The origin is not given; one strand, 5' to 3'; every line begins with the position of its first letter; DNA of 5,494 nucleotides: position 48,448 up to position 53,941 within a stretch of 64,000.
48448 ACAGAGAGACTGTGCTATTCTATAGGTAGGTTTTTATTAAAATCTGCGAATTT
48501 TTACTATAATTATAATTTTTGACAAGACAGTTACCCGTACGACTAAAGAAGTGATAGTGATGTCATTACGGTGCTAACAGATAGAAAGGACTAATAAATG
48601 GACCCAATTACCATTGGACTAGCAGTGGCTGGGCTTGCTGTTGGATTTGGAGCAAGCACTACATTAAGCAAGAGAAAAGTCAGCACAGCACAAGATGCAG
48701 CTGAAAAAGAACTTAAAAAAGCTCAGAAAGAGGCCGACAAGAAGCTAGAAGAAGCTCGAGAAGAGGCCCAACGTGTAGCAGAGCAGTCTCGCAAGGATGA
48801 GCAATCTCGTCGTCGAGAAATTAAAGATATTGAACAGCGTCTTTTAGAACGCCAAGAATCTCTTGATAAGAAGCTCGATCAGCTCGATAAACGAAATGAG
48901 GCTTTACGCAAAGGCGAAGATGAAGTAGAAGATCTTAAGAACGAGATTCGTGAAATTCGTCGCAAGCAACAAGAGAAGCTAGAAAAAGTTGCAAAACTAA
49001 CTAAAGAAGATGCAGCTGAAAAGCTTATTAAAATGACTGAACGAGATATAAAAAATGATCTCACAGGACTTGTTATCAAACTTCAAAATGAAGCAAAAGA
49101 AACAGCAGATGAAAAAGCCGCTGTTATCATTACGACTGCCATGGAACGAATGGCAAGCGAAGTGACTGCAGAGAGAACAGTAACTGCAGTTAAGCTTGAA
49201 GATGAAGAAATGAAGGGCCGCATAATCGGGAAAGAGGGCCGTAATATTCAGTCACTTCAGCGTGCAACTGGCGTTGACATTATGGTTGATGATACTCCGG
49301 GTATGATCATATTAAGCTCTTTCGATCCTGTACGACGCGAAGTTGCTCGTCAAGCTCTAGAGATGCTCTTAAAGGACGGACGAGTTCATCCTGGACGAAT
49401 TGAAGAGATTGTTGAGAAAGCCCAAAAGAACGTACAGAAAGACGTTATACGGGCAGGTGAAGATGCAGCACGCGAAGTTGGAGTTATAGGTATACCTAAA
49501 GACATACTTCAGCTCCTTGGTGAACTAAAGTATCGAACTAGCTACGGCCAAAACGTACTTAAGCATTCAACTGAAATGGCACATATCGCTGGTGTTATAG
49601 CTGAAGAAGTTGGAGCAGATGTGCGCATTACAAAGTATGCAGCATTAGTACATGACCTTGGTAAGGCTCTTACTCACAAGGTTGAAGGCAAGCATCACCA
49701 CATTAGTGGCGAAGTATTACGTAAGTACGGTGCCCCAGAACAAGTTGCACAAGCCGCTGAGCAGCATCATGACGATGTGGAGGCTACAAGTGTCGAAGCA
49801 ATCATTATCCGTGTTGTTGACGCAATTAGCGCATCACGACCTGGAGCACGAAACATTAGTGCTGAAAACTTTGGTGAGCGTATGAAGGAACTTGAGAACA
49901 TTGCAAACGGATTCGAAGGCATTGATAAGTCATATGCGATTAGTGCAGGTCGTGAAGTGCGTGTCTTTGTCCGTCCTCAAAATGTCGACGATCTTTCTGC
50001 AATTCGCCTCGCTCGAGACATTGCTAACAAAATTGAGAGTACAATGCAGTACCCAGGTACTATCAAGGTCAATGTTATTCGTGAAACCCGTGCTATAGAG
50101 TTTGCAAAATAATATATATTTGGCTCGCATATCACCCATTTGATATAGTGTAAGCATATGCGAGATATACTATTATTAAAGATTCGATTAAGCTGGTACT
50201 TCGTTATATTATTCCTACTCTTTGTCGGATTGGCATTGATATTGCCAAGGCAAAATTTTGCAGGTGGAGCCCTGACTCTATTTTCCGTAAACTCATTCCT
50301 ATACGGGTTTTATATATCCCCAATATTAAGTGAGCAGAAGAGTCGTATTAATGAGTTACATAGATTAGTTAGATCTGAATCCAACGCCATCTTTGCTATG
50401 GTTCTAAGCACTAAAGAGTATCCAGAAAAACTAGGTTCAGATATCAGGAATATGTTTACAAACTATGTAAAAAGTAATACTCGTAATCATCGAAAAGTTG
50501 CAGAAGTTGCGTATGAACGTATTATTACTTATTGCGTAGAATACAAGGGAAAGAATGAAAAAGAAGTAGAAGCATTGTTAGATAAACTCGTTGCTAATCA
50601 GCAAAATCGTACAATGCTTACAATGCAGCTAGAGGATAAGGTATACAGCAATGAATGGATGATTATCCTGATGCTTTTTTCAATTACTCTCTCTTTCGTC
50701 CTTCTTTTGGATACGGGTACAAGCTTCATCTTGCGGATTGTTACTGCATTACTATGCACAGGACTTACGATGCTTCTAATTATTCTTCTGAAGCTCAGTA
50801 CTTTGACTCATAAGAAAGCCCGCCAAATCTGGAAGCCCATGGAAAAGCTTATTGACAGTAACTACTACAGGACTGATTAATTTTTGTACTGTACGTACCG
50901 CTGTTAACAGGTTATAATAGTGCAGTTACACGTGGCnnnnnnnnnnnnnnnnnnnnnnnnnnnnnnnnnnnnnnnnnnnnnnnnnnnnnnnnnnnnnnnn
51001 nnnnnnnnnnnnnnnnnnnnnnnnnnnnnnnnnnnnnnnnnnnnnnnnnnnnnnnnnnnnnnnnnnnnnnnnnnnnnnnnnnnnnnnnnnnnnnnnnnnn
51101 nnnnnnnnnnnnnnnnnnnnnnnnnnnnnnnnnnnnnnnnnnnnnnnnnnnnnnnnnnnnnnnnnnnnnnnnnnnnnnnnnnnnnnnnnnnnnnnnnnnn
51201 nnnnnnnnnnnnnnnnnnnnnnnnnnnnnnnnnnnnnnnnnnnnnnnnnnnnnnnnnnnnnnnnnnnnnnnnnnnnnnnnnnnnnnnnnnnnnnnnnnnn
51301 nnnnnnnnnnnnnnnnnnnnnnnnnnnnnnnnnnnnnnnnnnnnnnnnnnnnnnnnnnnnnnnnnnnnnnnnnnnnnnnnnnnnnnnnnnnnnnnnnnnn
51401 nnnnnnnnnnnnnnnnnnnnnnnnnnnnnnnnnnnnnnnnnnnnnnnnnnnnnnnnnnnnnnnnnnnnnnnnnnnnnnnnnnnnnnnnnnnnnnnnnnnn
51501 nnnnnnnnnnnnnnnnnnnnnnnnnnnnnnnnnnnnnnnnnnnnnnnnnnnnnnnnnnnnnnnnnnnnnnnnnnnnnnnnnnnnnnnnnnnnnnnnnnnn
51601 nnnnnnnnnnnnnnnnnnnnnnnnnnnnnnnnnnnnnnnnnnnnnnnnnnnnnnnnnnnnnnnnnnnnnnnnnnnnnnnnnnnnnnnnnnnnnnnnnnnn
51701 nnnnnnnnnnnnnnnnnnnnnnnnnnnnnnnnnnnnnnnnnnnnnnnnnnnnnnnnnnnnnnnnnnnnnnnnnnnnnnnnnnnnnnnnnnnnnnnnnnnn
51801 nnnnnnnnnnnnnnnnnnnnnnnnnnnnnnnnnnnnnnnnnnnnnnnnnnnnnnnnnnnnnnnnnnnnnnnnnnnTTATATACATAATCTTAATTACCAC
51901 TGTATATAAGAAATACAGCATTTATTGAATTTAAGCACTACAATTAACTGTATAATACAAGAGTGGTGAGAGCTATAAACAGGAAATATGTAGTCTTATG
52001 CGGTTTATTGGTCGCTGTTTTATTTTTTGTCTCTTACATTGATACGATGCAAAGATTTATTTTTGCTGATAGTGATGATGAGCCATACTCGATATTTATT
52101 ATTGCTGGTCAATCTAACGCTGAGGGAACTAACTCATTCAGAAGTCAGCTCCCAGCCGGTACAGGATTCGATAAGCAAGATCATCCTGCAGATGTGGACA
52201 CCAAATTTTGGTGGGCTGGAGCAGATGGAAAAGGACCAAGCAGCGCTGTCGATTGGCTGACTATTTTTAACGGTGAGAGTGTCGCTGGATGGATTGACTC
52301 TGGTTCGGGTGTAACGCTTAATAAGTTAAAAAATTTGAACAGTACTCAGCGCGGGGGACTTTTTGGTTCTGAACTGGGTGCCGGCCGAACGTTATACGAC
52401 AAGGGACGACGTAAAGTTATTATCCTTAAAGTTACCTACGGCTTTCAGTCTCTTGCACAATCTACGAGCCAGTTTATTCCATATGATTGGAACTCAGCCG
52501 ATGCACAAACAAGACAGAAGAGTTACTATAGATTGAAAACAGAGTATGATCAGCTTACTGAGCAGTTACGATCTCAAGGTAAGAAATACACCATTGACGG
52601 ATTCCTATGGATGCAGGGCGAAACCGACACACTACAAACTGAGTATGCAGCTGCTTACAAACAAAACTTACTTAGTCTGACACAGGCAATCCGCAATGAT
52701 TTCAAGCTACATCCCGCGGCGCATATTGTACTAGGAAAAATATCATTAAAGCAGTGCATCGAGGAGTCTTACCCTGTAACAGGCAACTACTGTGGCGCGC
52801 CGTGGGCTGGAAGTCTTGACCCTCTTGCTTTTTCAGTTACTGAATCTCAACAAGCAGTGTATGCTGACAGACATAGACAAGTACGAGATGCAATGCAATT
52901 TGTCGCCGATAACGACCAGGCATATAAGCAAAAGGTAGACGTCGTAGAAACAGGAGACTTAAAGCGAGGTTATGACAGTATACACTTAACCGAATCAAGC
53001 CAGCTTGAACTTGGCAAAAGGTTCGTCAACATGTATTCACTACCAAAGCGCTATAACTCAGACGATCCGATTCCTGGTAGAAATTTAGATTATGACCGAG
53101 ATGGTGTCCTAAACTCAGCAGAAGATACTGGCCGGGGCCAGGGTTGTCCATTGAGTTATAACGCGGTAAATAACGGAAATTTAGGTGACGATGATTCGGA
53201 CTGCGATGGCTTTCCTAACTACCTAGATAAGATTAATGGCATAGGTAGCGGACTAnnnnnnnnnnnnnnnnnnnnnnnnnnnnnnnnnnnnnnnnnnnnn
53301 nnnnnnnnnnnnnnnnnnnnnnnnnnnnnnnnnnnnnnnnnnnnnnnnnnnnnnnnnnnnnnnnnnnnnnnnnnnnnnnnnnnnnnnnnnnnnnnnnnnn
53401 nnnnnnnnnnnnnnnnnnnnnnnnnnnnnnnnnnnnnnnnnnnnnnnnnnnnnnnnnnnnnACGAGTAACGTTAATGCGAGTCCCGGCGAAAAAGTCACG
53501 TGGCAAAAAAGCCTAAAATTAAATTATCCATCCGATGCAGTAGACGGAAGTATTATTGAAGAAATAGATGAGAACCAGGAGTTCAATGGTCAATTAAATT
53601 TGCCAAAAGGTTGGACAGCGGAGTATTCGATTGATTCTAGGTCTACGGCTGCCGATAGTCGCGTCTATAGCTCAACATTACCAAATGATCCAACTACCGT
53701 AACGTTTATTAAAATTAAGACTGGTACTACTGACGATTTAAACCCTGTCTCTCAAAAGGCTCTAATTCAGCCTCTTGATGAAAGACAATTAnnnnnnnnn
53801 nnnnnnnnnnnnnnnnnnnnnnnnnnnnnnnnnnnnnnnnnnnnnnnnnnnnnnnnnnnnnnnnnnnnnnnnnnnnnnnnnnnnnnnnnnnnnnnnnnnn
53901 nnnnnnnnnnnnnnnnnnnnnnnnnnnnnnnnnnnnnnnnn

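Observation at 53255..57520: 1421-aa sensor kinase with a six-fold Cys-x-D...Cys repeat ectodomain and an H-box separated from the ATPase domain by an extra TM hairpin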

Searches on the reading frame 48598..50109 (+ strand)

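Call 6: search_protein_families(library=pfam, proteins=[window:48598-50109:+], max_evalue=0.1)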
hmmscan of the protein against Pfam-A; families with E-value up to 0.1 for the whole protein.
window:48598-50109:+ (504 aa): 8 families
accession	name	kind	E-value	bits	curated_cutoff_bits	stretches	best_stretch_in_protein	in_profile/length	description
PF12072.13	RNase_Y_N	-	6e-31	107.9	32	1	8-188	9-200/201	RNase Y N-terminal region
PF01966.28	HD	-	3.7e-15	56.7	22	1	320-412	1-115/116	HD domain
PF00013.35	KH_1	-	6.2e-08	32.7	21.5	1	203-254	8-64/66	KH domain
PF13083.13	KH_KhpA-B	-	4e-05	23.9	32.1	1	188-221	19-55/73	KhpA/KhpB, KH domain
PF07650.23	KH_2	-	0.003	17.8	22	1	182-228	14-58/78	KH domain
PF22675.2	KH-I_KHDC4-BBP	-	0.02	15.2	30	0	205-230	7-32/76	KHDC4/BBP-like, KH-domain type I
PF21834.1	DUF6894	-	0.038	14.6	24.1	0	50-75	23-48/69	Domain of unknown function (DUF6894)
PF08668.18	HDOD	-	0.038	13.9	22.9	1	319-365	94-141/196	HDOD domain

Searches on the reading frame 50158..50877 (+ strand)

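Call 6: search_protein_families(library=pfam, proteins=[window:50158-50877:+], max_evalue=0.1)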
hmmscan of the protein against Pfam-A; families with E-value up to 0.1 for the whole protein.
window:50158-50877:+ (240 aa): 4 families
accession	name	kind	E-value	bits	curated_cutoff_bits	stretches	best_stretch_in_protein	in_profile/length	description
PF14023.12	Bestrophin-like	-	5.2e-08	33.2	32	1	31-207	23-213/232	Bestrophin-like domain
PF12717.13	Cnd1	-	6.2e-05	23.5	26.4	1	53-150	49-147/162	non-SMC mitotic condensation complex subunit 1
PF19762.4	DUF6249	-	0.003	17.9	33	1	123-211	15-102/104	Domain of unknown function (DUF6249)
PF17078.10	SHE3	-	0.003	17.8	30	1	92-171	92-169/228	SWI5-dependent HO expression protein 3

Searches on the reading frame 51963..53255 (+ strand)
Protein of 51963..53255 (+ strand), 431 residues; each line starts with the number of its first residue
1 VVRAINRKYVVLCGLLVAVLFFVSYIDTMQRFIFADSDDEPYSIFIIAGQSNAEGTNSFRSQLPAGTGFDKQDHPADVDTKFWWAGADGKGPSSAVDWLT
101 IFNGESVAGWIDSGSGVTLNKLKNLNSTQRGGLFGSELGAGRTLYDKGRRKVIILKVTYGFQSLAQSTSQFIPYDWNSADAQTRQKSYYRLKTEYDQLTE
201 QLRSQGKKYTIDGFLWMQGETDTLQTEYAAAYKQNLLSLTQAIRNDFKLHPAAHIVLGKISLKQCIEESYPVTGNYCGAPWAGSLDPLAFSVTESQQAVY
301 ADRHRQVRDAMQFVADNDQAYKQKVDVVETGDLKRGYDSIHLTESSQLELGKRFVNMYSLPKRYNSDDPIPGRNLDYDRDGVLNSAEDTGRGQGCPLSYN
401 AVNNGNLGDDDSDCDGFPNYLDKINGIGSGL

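Call 6: search_protein_families(library=pfam, proteins=[window:51963-53255:+], max_evalue=0.1)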
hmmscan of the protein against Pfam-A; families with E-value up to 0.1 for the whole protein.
window:51963-53255:+ (431 aa): 1 family
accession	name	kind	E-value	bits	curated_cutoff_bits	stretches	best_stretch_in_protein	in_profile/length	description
PF03629.24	SASA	-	6.7e-22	78.6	24.8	2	183-261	93-169/226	Carbohydrate esterase, sialic acid-specific acetylesterase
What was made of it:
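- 51963..53258 (+): Upstream partner gene. It encodes a membrane-anchored or secreted SASA-family carbohydrate O-acetylesterase-like protein of 431 aa. Its stop codon overlaps the kinase start codon (ATGA). Pfam SASA, E 7e-22 (call 6).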

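Call 7: search_protein_families(library=ncbifam, proteins=[window:51963-53255:+], max_evalue=0.1)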
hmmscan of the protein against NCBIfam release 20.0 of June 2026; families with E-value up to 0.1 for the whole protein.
window:51963-53255:+ (431 aa): 0 families

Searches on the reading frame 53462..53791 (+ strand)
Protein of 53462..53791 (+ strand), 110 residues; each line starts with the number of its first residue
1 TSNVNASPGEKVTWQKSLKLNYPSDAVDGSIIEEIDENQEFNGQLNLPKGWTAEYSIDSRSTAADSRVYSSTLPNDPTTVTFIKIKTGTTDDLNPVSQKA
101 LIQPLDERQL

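Call 70: search_protein_families(library=pfam, proteins=[window:53462-53791:+], max_evalue=10)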
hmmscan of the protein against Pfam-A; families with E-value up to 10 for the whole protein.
window:53462-53791:+ (110 aa): 4 families
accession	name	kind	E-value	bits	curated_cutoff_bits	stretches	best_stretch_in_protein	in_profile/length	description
PF25546.1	DUF7925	-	0.014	15.7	26.5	1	35-83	69-117/185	Domain of unknown function (DUF7925)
PF13290.12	CHB_HEX_C_1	-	0.047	14.1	22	1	48-91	18-62/67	Chitobiase/beta-hexosaminidase C-terminal domain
PF22305.2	BARF1_ig2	-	0.056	14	26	1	1-54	25-78/98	BARF1 second Ig-like domain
PF01131.25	Topoisom_bac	-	0.16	11.3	35.1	1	35-108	265-336/411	DNA topoisomerase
